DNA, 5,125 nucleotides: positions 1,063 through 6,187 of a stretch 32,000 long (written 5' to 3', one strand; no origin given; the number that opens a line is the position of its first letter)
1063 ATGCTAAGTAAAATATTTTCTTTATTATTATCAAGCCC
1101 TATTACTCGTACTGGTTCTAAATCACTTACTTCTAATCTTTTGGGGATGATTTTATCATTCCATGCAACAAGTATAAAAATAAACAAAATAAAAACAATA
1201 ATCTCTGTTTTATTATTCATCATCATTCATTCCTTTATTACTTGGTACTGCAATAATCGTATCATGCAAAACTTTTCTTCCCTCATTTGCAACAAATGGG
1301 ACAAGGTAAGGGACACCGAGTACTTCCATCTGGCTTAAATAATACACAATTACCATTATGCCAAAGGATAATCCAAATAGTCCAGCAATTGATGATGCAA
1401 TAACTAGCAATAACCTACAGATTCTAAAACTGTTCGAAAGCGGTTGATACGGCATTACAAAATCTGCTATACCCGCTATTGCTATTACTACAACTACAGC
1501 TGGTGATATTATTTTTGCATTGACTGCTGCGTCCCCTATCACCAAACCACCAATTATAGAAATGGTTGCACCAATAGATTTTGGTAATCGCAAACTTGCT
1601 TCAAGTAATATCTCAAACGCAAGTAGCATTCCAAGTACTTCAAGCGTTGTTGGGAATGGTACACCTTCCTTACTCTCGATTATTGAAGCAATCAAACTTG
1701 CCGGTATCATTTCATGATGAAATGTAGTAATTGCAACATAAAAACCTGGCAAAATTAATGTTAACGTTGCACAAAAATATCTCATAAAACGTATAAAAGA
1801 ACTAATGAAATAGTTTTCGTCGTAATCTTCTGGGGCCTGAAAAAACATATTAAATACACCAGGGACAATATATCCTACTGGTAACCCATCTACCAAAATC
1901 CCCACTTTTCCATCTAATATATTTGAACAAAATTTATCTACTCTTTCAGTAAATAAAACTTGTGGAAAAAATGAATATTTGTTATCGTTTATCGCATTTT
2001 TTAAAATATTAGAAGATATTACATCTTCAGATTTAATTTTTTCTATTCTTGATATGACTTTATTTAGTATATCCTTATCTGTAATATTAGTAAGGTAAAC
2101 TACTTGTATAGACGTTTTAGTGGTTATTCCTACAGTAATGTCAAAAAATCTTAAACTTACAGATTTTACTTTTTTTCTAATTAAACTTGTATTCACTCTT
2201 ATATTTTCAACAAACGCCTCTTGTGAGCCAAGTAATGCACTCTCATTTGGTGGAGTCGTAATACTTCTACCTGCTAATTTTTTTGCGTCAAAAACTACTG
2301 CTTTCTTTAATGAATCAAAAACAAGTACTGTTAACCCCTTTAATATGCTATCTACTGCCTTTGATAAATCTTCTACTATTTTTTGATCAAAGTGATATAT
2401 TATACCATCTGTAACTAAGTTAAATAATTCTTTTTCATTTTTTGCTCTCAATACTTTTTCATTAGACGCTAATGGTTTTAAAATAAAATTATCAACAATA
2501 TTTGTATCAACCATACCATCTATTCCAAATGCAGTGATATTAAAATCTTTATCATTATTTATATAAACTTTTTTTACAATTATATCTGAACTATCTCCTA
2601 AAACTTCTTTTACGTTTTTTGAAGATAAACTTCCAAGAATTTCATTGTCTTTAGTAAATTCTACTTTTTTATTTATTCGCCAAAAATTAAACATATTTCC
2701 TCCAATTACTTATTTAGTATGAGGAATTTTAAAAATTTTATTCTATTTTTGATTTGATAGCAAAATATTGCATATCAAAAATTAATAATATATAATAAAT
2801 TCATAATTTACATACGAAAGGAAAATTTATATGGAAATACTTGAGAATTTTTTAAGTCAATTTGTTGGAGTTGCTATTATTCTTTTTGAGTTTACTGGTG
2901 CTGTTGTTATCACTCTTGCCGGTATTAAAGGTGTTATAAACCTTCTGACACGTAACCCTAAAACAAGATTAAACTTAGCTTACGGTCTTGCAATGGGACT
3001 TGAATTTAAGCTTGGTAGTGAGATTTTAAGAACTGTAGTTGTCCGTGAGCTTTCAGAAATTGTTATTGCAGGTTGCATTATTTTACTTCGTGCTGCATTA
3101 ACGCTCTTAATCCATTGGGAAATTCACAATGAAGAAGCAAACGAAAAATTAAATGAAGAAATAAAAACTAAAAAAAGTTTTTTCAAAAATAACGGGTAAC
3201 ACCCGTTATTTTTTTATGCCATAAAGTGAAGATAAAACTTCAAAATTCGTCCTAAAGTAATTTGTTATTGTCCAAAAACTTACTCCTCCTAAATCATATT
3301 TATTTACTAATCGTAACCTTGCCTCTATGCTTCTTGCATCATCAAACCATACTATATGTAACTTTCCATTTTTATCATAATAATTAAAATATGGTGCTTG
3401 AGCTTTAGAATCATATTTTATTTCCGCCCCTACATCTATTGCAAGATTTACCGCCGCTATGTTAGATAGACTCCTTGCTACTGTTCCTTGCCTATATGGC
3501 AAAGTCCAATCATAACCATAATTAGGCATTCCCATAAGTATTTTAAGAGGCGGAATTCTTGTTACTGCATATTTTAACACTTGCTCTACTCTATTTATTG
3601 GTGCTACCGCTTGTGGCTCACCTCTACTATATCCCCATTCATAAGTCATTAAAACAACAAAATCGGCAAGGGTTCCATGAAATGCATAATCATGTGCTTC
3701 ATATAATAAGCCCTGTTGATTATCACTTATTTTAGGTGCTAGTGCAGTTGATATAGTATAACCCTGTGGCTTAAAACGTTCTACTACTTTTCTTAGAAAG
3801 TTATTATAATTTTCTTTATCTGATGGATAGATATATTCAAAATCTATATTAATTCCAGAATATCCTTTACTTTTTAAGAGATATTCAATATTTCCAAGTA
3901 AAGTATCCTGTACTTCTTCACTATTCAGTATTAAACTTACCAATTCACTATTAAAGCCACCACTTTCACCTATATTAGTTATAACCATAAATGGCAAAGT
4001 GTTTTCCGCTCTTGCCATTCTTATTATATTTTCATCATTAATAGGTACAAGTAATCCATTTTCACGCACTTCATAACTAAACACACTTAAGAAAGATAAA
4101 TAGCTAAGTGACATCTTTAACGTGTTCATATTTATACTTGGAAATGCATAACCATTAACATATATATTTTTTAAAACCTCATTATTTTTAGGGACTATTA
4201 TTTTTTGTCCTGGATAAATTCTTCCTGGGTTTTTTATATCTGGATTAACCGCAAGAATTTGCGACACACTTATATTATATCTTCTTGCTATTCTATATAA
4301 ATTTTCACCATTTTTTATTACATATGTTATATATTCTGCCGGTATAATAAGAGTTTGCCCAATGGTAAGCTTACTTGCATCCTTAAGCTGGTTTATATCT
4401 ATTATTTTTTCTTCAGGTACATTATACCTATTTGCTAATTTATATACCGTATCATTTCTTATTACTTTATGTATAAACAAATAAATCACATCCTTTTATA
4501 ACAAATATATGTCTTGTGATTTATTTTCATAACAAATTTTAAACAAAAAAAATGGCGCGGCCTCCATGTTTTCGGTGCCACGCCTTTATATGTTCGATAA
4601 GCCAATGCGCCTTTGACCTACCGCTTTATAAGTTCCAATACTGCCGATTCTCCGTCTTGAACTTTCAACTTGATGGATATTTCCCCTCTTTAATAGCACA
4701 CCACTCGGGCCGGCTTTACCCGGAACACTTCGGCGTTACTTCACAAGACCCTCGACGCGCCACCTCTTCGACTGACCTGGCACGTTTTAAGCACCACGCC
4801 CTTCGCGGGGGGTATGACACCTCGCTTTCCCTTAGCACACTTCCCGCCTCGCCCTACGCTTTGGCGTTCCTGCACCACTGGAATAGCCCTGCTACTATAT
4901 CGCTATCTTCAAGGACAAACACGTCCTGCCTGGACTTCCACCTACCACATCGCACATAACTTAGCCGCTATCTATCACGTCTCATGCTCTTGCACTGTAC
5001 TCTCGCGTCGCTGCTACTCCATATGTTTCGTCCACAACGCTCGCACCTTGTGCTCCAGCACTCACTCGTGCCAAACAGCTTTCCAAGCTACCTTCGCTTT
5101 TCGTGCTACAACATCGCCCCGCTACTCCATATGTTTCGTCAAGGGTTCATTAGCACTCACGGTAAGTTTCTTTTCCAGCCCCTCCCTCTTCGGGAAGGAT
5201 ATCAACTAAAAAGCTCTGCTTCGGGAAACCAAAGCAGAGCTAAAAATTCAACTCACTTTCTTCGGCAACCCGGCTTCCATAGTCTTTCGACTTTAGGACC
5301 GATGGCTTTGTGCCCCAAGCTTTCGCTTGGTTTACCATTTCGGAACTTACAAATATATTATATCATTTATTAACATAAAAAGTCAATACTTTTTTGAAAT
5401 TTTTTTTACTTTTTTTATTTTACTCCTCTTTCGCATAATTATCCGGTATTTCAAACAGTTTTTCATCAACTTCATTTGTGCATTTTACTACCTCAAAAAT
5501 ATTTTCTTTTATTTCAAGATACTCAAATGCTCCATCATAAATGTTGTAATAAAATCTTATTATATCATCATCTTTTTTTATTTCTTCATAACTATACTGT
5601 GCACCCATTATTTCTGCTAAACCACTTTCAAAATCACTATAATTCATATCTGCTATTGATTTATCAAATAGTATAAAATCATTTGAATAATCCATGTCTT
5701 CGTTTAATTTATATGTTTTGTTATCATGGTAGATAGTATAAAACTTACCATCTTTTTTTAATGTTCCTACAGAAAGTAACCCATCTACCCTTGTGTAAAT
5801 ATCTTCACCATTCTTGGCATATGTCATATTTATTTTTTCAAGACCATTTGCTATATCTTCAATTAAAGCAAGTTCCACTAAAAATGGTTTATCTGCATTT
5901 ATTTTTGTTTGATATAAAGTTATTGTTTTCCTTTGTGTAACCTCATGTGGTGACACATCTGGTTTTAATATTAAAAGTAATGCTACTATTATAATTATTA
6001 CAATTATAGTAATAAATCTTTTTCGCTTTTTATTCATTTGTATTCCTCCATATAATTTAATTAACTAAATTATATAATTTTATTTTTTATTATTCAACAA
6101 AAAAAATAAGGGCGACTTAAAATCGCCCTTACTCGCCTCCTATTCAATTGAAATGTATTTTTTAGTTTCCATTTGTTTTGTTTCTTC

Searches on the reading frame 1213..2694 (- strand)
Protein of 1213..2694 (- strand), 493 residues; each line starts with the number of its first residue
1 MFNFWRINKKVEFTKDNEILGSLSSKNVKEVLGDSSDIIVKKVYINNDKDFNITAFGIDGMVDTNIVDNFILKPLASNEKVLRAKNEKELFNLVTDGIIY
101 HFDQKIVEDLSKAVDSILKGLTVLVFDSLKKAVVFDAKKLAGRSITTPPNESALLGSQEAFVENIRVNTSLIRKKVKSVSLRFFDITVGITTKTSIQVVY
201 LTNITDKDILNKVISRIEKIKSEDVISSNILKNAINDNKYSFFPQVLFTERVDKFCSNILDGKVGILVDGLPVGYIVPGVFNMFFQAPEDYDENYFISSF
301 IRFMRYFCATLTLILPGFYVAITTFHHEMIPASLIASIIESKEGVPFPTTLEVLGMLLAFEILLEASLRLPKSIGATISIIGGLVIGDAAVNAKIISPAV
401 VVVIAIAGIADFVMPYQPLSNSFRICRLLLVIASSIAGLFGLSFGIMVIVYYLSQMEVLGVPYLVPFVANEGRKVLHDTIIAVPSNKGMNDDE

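Call 33: find_homologous_proteins(query=window:1213-2694:-, max_evalue=1e-80)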
Query window:1213-2694:- (493 aa): 617 proteins with E <= 1e-80 among 8000 candidates; the best 120 are listed.
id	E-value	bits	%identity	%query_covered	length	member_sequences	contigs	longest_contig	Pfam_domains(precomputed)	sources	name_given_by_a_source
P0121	0.0e+0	1056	100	100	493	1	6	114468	PF03323.19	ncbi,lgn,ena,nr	ncbi:MAG: spore germination protein [Clostridia bacterium]|nr:spore germination protein [Clostridia 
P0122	7.3e-232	788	72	100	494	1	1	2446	PF03323.19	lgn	-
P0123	7.1e-223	759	68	100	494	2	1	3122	PF03323.19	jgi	-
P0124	1.4e-222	758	67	100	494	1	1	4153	PF03323.19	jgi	-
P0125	6.6e-204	696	63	100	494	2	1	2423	PF03323.19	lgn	-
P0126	4.4e-187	641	58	100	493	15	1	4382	PF03323.19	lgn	-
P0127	7.3e-187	640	59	99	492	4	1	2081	PF03323.19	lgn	-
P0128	3.1e-186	638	58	100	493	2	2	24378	PF03323.19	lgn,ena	-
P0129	1.2e-183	629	58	99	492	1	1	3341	PF03323.19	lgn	-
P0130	1.7e-182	626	58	99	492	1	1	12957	PF03323.19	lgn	-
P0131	2.7e-181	622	57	99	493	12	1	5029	PF03323.19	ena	-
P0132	2.6e-179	615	57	99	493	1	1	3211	PF03323.19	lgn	-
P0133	8.0e-179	614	57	99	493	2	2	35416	PF03323.19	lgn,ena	-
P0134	9.1e-179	613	56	99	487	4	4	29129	PF03323.19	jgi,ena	-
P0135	2.6e-178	612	57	99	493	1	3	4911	PF03323.19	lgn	-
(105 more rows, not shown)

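Call 35: find_encoding_contigs(protein=P0124, flank=10000, max_places=3)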
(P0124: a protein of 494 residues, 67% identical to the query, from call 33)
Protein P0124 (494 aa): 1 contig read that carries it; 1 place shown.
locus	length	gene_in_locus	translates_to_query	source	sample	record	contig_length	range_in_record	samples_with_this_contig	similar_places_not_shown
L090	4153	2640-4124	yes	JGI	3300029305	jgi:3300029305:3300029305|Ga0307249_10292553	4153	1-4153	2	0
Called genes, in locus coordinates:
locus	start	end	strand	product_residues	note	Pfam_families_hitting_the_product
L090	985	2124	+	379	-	PF01594:AI-2E_transport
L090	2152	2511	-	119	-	PF07784:DUF1622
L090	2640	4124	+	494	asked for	PF03323:GerA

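Call 36: find_encoding_contigs(protein=P0123, flank=10000, max_places=3)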
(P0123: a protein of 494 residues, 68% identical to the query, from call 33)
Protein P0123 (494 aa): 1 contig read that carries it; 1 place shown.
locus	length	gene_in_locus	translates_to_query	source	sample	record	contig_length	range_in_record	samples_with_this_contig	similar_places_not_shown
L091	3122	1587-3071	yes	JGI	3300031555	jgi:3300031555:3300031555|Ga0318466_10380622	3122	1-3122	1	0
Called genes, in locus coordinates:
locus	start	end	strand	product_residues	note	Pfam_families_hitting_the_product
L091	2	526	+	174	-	?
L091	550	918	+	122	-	-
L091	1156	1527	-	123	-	PF07784:DUF1622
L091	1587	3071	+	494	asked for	PF03323:GerA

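Call 37: find_encoding_contigs(protein=P0122, flank=10000, max_places=3)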
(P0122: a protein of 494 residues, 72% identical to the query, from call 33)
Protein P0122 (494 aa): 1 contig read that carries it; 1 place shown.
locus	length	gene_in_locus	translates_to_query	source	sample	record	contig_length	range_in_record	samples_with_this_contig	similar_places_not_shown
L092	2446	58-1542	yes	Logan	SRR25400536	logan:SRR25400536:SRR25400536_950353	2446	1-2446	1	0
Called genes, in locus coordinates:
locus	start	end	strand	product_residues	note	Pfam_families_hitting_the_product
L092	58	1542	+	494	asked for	PF03323:GerA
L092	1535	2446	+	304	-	?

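Call 55: find_encoding_contigs(protein=P0128, flank=10000, max_places=2)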
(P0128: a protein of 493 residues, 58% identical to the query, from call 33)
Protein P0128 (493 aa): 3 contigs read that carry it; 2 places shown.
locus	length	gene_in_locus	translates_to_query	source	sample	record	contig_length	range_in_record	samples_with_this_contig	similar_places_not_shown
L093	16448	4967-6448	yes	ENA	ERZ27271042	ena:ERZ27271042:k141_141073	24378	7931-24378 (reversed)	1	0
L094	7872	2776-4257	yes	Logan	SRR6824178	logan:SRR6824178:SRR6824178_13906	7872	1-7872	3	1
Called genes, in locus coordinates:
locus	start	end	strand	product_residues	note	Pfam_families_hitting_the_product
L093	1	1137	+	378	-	?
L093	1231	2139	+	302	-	PF01522:Polysacc_deac_1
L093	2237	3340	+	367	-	PF00155:Aminotran_1_2, PF00266:Aminotran_5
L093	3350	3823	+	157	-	PF02464:CinA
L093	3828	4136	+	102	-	PF01541:GIY-YIG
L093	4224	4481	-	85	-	-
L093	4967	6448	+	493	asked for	PF03323:GerA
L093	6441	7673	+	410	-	PF25198:Spore_GerAC_N, PF05504:Spore_GerAC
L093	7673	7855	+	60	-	-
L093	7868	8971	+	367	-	PF03845:Spore_permease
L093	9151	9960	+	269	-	-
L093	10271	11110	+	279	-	PF13565:HTH_32 (weak), PF00665:rve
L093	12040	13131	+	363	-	PF01926:MMR_HSR1, PF02421:FeoB_N, PF06071:YchF-GTPase_C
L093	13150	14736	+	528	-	PF00005:ABC_tran, PF02463:SMC_N (faint), PF13304:AAA_21 (faint), PF12848:ABC_tran_Xtn, PF00005:ABC_tran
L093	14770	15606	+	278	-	PF00590:TP_methylase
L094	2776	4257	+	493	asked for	PF03323:GerA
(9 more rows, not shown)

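Call 56: find_encoding_contigs(protein=P0126, flank=10000, max_places=2)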
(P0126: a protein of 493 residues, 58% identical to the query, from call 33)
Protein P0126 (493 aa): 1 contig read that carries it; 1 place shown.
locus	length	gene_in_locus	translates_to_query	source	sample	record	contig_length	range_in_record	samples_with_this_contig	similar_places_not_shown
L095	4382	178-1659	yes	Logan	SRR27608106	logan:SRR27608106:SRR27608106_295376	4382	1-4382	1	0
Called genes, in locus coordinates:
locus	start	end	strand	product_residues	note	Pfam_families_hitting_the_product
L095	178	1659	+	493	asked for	PF03323:GerA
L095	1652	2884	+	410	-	PF25198:Spore_GerAC_N, PF05504:Spore_GerAC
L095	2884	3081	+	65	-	-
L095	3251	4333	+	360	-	PF03845:Spore_permease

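Call 81: find_encoding_contigs(protein=P0125, flank=10000, max_places=3)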
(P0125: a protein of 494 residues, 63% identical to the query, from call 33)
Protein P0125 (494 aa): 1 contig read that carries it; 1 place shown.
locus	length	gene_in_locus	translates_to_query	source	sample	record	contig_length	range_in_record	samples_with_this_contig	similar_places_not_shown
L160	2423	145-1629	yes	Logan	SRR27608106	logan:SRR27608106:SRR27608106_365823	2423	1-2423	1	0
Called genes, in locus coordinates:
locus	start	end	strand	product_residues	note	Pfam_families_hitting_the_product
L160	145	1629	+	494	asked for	PF03323:GerA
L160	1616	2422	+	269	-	?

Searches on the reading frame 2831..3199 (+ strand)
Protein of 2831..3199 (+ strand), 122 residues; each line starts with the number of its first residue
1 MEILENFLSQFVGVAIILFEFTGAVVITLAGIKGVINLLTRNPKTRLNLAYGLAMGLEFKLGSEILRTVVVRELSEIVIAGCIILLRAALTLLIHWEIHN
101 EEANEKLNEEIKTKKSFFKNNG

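Call 82: find_homologous_proteins(query=window:2831-3199:+, max_evalue=1e-20)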
Query window:2831-3199:+ (122 aa): 2661 proteins with E <= 1e-20 among 2879 candidates; the best 120 are listed.
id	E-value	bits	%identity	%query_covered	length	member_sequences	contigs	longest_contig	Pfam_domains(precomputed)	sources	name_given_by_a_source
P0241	5.5e-69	248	100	100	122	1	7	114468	PF07784.17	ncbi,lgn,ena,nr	ncbi:MAG: DUF1622 domain-containing protein [Clostridia bacterium]|nr:DUF1622 domain-containing prot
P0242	7.2e-62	225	88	100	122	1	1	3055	PF07784.17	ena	-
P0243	4.5e-57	209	83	100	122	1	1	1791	PF07784.17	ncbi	-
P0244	3.7e-40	155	70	92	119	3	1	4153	PF07784.17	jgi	-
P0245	6.3e-40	154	63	96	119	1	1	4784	PF07784.17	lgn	-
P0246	8.5e-40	154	67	95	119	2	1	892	PF07784.17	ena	-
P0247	3.4e-39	152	71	88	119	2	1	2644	PF07784.17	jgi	-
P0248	1.0e-38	150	71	88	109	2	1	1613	PF07784.17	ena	-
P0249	5.2e-38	148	66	92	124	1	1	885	PF07784.17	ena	-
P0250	5.7e-38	148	65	94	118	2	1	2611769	PF07784.17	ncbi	-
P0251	4.8e-37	145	69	87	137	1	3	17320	PF07784.17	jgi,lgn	jgi:uncharacterized membrane protein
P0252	8.6e-37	144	65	85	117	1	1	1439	PF07784.17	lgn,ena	-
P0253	3.0e-36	142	63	94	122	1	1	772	PF07784.17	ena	-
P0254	3.9e-36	142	64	93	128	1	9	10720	PF07784.17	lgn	-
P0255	4.2e-36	142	64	92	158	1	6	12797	PF07784.17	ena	-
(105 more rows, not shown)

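Call 83: find_encoding_contigs(protein=P0242, flank=10000, max_places=3)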
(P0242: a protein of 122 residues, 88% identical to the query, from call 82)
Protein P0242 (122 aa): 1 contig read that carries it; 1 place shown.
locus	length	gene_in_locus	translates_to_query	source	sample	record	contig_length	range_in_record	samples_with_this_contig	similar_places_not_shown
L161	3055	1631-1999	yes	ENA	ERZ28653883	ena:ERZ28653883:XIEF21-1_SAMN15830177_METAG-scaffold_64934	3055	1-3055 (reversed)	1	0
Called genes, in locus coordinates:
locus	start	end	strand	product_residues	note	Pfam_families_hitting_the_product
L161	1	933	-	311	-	?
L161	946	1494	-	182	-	PF03323:GerA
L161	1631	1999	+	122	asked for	PF07784:DUF1622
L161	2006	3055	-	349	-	?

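Call 84: find_encoding_contigs(protein=P0247, flank=10000, max_places=3)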
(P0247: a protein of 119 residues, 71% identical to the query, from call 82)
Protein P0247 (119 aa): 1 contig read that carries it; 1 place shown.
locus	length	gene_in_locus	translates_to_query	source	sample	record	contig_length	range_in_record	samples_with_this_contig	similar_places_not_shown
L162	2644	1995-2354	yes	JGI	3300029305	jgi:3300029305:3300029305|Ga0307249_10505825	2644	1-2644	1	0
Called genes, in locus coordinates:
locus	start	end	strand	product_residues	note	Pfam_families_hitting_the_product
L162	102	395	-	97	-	-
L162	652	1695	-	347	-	PF03323:GerA, PF02527:GidB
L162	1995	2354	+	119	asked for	PF07784:DUF1622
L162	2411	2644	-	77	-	?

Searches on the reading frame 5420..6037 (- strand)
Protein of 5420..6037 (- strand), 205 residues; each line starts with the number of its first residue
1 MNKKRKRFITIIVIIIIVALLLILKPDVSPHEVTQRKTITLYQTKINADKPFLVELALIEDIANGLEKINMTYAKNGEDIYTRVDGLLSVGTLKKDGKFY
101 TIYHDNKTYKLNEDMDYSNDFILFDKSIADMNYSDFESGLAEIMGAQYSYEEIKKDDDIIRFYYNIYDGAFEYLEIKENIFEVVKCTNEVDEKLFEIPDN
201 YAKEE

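Call 11: find_encoding_contigs(protein=window:5420-6037:-, flank=10000, max_places=10)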
Protein window:5420-6037:- (205 aa): 7 contigs read that carry it; 4 places shown.
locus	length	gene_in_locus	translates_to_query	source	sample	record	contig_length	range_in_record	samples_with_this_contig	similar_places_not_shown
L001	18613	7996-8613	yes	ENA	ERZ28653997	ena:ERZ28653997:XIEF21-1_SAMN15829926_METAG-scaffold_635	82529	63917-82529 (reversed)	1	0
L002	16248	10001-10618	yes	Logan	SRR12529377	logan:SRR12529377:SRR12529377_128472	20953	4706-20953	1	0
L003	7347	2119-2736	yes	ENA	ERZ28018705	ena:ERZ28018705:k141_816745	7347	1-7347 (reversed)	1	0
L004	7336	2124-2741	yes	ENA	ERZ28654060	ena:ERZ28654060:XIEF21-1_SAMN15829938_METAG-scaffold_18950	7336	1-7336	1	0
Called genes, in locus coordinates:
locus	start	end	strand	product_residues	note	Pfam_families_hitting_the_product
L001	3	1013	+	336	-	?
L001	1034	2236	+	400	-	PF25919:BSH_CusB (faint), PF25917:BSH_RND (faint), PF25973:BSH_CzcB (weak), PF25984:BSH_YknX (weak), PF25954:Beta-barrel_RND_2 (weak), PF25989:YknX_C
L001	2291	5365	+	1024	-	PF00873:ACR_tran, PF03176:MMPL (weak)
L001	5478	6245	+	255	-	PF05857:TraX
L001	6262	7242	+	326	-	PF16654:DAPDH_C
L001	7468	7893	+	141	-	PF00011:HSP20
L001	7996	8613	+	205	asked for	-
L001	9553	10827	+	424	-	PF01476:LysM, PF23446:LysM1_NFP_LYK (faint), PF23473:LysM3_LYK4_5 (faint), PF01476:LysM, PF00704:Glyco_hydro_18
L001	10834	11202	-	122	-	PF07784:DUF1622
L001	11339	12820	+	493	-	PF03323:GerA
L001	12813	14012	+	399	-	PF25198:Spore_GerAC_N, PF05504:Spore_GerAC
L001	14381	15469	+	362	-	PF03845:Spore_permease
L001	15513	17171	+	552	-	PF01268:FTHFS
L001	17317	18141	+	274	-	-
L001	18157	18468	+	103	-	PF14903:WG_beta_rep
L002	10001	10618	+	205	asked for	-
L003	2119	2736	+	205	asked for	-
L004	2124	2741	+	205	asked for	-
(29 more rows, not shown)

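Call 72: search_protein_families(library=pfam, proteins=[window:5420-6037:-], max_evalue=0.00001)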
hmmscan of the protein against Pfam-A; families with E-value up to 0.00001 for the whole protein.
window:5420-6037:- (205 aa): 0 families
